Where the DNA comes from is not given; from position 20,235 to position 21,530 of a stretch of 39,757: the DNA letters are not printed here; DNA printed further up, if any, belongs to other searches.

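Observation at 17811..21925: Four-gene glycan-targeting cassette, including a Sec-secreted beta-helix protein, placed after the replication genes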

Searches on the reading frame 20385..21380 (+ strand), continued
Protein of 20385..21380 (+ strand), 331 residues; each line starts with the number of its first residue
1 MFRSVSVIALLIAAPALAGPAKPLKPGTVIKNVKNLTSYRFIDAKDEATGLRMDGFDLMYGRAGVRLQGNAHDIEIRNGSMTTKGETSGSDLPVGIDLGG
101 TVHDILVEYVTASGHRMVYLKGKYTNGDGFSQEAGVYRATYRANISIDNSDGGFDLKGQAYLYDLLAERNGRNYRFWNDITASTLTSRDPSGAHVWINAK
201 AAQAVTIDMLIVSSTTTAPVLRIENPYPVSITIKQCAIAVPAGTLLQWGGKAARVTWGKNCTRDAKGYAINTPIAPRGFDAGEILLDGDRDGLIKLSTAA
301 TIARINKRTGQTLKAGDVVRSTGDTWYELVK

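Call 41: search_solved_structures(query=A3, max_evalue=10, show_alignments=2)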
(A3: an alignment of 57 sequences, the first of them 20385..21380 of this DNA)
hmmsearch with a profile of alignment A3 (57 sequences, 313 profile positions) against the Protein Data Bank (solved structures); distinct sequences matched with E-value up to 10: 6.
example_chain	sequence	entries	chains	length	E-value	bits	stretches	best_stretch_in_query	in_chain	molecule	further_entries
5olp_A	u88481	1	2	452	0.00056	22.6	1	102-158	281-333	Pectate lyase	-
9k4a_A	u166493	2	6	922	0.0039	19.8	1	169-209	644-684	Depolymerase, capsule K1-specific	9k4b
1ru4_A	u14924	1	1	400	0.014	17.9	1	176-220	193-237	Pectate lyase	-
3guw_A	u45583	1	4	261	0.1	15.1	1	16-86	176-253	uncharacterized protein AF_1765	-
7w1c_A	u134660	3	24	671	0.47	13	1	152-258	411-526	K1 LYASE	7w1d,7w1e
5olq_A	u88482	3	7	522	0.62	12.6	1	153-196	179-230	Rhamnogalacturonan lyase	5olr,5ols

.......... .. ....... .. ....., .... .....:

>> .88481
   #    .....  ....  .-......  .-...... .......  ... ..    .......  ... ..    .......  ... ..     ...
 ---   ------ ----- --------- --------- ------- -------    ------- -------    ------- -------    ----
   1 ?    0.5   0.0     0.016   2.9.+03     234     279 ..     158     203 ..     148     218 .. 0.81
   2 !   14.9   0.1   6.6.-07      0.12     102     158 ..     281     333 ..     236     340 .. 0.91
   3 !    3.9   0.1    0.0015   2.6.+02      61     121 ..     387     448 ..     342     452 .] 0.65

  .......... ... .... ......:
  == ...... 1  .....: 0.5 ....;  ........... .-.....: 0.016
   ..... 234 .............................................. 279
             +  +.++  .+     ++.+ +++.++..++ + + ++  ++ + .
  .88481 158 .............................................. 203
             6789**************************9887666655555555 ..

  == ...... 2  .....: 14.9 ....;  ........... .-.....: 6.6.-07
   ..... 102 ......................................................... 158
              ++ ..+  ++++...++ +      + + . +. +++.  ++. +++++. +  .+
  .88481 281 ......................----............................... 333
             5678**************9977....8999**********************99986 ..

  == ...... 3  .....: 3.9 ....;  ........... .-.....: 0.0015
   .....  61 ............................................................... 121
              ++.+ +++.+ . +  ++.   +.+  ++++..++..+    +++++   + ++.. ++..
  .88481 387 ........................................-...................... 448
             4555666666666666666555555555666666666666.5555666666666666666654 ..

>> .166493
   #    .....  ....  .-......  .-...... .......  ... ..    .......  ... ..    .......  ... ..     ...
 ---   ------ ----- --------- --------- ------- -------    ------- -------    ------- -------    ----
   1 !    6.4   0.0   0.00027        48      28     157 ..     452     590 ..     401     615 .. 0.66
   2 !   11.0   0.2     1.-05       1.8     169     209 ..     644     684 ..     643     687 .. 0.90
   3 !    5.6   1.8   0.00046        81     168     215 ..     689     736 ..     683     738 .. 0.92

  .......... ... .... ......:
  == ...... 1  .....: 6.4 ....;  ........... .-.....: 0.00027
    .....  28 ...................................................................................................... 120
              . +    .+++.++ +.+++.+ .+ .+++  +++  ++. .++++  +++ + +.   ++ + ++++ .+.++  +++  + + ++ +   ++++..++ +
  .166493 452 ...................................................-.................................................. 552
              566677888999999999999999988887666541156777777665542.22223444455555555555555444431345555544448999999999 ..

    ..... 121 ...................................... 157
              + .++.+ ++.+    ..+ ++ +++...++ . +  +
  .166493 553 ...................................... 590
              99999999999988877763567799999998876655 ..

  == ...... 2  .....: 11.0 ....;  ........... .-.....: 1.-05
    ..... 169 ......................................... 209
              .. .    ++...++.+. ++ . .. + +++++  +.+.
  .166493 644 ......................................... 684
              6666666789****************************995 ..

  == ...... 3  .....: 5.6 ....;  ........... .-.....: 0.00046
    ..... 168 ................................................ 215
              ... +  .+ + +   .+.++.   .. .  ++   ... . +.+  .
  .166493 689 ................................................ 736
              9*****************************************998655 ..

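Call 42: fold_search(model_id=the predicted structure, library=pdb)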
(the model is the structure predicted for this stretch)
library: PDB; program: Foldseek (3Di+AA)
matches with E <= 10: 355; with E <= 0.001: 0
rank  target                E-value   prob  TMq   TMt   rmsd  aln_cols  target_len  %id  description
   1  5w6p_D                1.9e-03  1.00  0.39  0.22  20.5       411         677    8  Crystal structure of Bacteriophage CBA120 tailspike protein 2 enzymatically active domain (TSP2dN, orf211) (released 2018-10-24)
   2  5w6p_A                2.6e-03  1.00  0.41  0.22  19.4       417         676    8  Crystal structure of Bacteriophage CBA120 tailspike protein 2 enzymatically active domain (TSP2dN, orf211) (released 2018-10-24)
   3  6eu4_A                3.6e-03  1.00  0.41  0.25  19.0       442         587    9  Structure of Acinetobacter phage vb_AbaP_AS12 gp42 tailspike (released 2018-11-07)
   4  7e56                  4.4e-03  0.93  0.25  0.25  13.4       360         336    9  The mutant crystal structure of endo-polygalacturonase (T316C/G344C) from Talaromyces leycettanus JCM 12802 (released 2021-08-25)
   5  6w4q_B                6.0e-03  0.97  0.36  0.18  21.1       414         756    8  Crystal structure of full-length tailspike protein 2 (TSP2, ORF211) ) from Escherichia coli O157:H7 bacteriophage CAB1 (released 2021-01-20)
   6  7xzb_A                6.6e-03  0.87  0.28  0.22  11.5       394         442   11  Mutant (Y242A) of the N-terminal domain of fucoidan lyase FdlA (released 2022-09-28)
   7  9k4a_A                8.4e-03  1.00  0.44  0.24  13.6       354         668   11  Cryo-EM structure of depolymerase S2-4 from Klebsiella phage K64-1 (released 2026-03-25)
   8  6kvh                  1.1e-02  0.85  0.26  0.26  13.4       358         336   10  The mutant crystal structure of endo-polygalacturonase (T284A) from Talaromyces leycettanus JCM 12802 (released 2020-09-09)
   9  1xg2_A                2.0e-02  0.89  0.31  0.33  11.0       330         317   10  Crystal structure of the complex between pectin methylesterase and its inhibitor protein (released 2005-03-22)
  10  3th0_A                2.1e-02  0.94  0.37  0.24  17.8       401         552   12  P22 Tailspike complexed with S.Paratyphi O antigen octasaccharide (released 2012-08-29)
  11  8ja4                  2.2e-02  1.00  0.39  0.28  10.9       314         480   13  Structure of the alginate epimerase/lyase (released 2024-05-08)
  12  1tsp                  2.4e-02  0.96  0.38  0.25  17.1       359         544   13  CRYSTAL STRUCTURE OF P22 TAILSPIKE PROTEIN: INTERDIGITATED SUBUNITS IN A THERMOSTABLE TRIMER (released 1995-09-15)
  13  2vfn                  2.5e-02  0.97  0.40  0.26  17.4       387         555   13  Low Temperature Structure of P22 Tailspike Protein Fragment (109-666), Mutant V125A (released 2008-12-16)
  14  7w1d_D                2.6e-02  0.99  0.35  0.20  10.9       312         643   15  Crystal structure of Klebsiella pneumoniae K1 capsule-specific polysaccharide lyase in a C2 crystal form (released 2022-05-18)
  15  8tne_B                2.8e-02  0.93  0.38  0.38  13.4       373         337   10  Crystal structure of bacterial pectin methylesterase Pme8A from rumen Butyrivibrio (released 2023-08-16)
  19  2vfm                  3.2e-02  0.93  0.34  0.22  16.0       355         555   14  Low Temperature Structure of P22 Tailspike Protein Fragment (109-666) (released 2008-12-16)
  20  2xc1_A                3.7e-02  0.90  0.37  0.21  17.5       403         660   12  Full-length Tailspike Protein Mutant Y108W of Bacteriophage P22 (released 2011-05-04)
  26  2vfq                  4.5e-02  0.94  0.40  0.26  16.2       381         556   12  Low Temperature Structure of P22 Tailspike Protein Fragment (109-666), Mutant V450A (released 2008-12-16)
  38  2vfo                  7.1e-02  0.89  0.35  0.23  16.0       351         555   14  Low Temperature Structure of P22 Tailspike Protein Fragment (109-666), Mutant V125L (released 2008-12-16)
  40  5olp_A                7.4e-02  0.92  0.33  0.26  10.8       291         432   12  Galacturonidase (released 2017-11-29)
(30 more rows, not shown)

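Call 74: find_encoding_contigs(protein=P0017, flank=10000, max_places=1)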
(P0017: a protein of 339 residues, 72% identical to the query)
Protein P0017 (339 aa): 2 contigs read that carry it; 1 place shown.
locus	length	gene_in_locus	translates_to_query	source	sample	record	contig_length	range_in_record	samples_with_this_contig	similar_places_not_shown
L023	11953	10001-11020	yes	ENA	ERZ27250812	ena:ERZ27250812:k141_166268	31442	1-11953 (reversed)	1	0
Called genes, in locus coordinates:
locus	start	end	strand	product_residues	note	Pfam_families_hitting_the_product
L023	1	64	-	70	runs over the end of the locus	-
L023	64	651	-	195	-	PF12236:Head-tail_con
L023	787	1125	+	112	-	-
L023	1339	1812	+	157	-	-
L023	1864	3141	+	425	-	-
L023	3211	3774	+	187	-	-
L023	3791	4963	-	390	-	-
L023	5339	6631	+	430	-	PF13175:AAA_15 (faint), PF13304:AAA_21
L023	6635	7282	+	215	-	PF13707:RloB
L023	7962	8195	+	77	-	-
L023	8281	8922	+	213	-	-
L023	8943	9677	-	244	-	PF13408:Zn_ribbon_recom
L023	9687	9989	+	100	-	-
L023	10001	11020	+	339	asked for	-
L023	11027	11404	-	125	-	-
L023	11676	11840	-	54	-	-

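Call 75: find_encoding_contigs(protein=P0029, flank=10000, max_places=1)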
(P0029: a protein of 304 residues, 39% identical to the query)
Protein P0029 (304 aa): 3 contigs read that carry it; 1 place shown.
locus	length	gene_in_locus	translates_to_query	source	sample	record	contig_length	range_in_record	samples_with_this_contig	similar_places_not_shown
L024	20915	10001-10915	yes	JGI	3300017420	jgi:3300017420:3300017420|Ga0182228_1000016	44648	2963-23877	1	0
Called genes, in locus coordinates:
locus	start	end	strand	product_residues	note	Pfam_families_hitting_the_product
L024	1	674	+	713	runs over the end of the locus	PF23899:SU10_portal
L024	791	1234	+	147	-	PF14354:Lar_restr_allev (weak), PF04448:DUF551 (faint)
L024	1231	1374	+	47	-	-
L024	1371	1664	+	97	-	-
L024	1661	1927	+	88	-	-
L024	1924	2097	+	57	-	-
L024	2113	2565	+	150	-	-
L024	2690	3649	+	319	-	-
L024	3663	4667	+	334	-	PF20911:GP7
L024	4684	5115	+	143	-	PF21190:Bbp16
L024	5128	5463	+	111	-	-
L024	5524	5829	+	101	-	-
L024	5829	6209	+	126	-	-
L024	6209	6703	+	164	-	PF01391:Collagen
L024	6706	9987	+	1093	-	-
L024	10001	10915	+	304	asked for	PF22842:Pel9A-like_beta_helix (weak)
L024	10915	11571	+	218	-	PF24175:SU10_adaptor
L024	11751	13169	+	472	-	-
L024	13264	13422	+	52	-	-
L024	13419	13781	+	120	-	-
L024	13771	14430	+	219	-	-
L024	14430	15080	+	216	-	-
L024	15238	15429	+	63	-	-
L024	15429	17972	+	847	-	-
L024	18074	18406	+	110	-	-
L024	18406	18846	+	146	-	-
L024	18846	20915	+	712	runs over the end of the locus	-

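Call 76: search_protein_families(library=pfam, proteins=[L005:6598-9195:+, L007:7201-9999:+, L024:6706-9987:+], max_evalue=0.01)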
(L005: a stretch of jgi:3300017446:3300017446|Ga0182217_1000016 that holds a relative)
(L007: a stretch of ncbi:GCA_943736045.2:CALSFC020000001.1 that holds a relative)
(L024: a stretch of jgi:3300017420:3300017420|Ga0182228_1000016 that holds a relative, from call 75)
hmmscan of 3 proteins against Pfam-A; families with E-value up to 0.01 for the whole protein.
L005:6598-9195:+ (865 aa): 2 families
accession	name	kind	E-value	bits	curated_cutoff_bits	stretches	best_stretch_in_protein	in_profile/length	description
PF13385.13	Laminin_G_3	-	6e-10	39.9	27.6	1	686-829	11-144/151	Concanavalin A-like lectin/glucanases superfamily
PF03629.24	SASA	-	9.2e-08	32.4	24.8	1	326-497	61-222/226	Carbohydrate esterase, sialic acid-specific acetylesterase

L007:7201-9999:+ (932 aa): 1 family
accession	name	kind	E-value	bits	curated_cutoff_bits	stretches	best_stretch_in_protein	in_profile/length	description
PF12831.13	FAD_oxidored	-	1.3e-12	48.1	27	1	373-917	1-416/416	FAD dependent oxidoreductase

L024:6706-9987:+ (1093 aa): 0 families

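Call 84: fold_search(model_id=the predicted structure, library=viral)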
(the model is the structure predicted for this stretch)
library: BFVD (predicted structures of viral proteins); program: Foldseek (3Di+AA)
matches with E <= 10: 843; with E <= 0.001: 2
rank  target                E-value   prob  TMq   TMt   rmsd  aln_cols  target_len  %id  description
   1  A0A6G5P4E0            3.6e-04  1.00  0.54  0.30   4.6       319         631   14  Putative tailspike protein [Edwardsiella phage ETP-1]
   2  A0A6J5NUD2            6.2e-04  1.00  0.33  0.23  12.7       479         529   10  Right handed beta helix domain-containing protein [uncultured Caudovirales phage]
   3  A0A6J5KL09            1.2e-03  0.63  0.21  0.10  21.7       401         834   13  Parallel beta-helix repeat [uncultured Caudovirales phage]
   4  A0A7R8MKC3            1.4e-03  0.99  0.29  0.14  13.0       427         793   12  Putative EPS-depolymerase [Klebsiella phage vB_KvM-Eowyn]
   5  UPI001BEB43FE         1.4e-03  1.00  0.39  0.18  20.7       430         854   11  (no name look-up for this kind of identifier)
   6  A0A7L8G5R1            1.7e-03  0.98  0.34  0.18  20.3       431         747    9  (no name in the UniProt tables at hand)
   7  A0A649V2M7            1.9e-03  1.00  0.46  0.30  19.8       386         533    8  Rhamnogalacturonase A/B/Epimerase-like pectate lyase domain-containing protein [Leuconostoc phage P965]
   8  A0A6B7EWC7            2.0e-03  1.00  0.42  0.35  12.2       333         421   14  (no name in the UniProt tables at hand)
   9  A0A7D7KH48            2.3e-03  1.00  0.36  0.22   9.8       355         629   13  Uncharacterized protein [Alteromonas phage ZP6]
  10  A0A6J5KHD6            2.3e-03  0.99  0.33  0.13  19.3       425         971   10  Pectate lyase superfamily protein [uncultured Caudovirales phage]
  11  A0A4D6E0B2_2          3.3e-03  1.00  0.44  0.16  16.7       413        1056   15  (no name in the UniProt tables at hand)
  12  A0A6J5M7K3            3.5e-03  1.00  0.42  0.21  10.1       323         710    9  Intramolecular chaperone auto-processing domain containing protein [uncultured Caudovirales phage]
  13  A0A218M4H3            3.7e-03  1.00  0.44  0.19   8.9       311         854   12  Tail fibers protein [Pasteurella phage PHB01]
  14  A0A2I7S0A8            5.5e-03  0.99  0.39  0.27  15.4       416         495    9  (no name in the UniProt tables at hand)
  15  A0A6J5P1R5            5.8e-03  0.96  0.29  0.22  12.0       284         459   12  Pectate lyase superfamily protein [uncultured Caudovirales phage]
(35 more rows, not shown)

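Call 96: search_protein_families(library=ncbifam, proteins=[window:20385-21380:+], max_evalue=0.05)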
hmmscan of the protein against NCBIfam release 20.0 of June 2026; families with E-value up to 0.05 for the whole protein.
window:20385-21380:+ (331 aa): 0 families

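Call 100: find_related_loci(query=window:20385-21380:+, collection=viral_contigs, flank=6000)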
Query window:20385-21380:+ (331 aa) in viral_contigs; peptide patterns used: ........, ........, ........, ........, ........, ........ (x = any residue, [..] = any of these).
34 stretches matched a pattern; 3 encode a relative of the query (tblastn E <= 1e-3); 3 distinct loci.
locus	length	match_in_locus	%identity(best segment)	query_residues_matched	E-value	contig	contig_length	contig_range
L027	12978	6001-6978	75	1-331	2e-167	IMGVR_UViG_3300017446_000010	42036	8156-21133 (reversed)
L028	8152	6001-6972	76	3-331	3e-165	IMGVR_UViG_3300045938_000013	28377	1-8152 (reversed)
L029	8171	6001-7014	72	2-331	1e-163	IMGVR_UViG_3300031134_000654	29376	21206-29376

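Call 104: search_protein_families(library=pfam, proteins=[L028:3836-5992:+, L028:43-1749:+, L029:2-1756:+, L028:7300-8127:+, L023:9687-9989:+], max_evalue=0.05)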
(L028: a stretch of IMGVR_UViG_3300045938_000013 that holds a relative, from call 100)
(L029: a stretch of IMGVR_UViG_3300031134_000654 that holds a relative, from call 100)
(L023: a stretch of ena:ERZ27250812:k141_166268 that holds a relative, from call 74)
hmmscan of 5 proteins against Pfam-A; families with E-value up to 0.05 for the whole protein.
L028:3836-5992:+ (718 aa): 0 families

L028:43-1749:+ (568 aa): 0 families

L029:2-1756:+ (584 aa): 1 family
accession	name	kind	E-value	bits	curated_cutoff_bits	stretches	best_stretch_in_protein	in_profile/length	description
PF13229.12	Beta_helix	-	0.0042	17.2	25.9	1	3-106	56-142/158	Right handed beta helix region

L028:7300-8127:+ (275 aa): 1 family
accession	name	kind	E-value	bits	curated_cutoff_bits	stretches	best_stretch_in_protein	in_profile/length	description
PF02086.21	MethyltransfD12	-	4.3e-28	99.2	22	1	23-253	1-252/253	D12 class N6 adenine-specific DNA methyltransferase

L023:9687-9989:+ (100 aa): 0 families
